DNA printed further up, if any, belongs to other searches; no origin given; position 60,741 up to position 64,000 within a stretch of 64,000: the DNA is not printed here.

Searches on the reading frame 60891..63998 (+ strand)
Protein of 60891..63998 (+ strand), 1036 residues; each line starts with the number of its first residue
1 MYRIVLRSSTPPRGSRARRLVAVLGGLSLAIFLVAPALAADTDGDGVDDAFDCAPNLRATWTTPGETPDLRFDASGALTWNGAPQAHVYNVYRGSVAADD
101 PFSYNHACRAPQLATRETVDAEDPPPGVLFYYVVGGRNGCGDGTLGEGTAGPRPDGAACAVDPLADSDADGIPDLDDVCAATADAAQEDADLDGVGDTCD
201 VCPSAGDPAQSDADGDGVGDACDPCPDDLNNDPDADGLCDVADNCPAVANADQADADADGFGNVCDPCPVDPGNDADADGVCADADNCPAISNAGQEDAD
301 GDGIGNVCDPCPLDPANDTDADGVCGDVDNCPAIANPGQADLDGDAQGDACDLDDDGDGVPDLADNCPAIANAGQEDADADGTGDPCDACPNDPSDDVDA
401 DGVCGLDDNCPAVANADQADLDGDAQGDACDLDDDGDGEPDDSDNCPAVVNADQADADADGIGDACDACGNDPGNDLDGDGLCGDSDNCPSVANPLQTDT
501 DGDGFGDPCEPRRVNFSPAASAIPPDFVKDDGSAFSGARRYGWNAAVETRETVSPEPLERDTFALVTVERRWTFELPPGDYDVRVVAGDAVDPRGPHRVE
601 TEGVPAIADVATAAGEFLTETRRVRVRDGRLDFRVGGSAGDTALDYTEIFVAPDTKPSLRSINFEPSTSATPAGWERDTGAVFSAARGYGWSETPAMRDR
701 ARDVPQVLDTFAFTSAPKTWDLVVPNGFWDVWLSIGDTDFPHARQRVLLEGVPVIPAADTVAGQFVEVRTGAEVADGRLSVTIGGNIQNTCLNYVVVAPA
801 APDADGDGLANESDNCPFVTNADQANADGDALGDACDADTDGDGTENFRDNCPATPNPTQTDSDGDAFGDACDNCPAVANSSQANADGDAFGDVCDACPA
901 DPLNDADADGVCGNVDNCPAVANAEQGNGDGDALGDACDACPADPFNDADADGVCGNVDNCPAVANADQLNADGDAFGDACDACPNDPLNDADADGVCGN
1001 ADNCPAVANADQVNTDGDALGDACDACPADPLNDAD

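Call 55: search_protein_families(library=pfam, proteins=[window:60891-63998:+], max_evalue=0.0001)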
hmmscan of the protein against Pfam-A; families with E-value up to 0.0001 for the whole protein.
window:60891-63998:+ (1036 aa): 2 families
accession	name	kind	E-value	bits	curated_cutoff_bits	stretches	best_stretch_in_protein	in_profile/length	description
PF02412.23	TSP_3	-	9.4e-80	262.4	25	6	827-860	3-36/36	Thrombospondin type 3 repeat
PF00683.22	TB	-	3.4e-06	27.2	22.2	0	865-878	22-35/44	TB domain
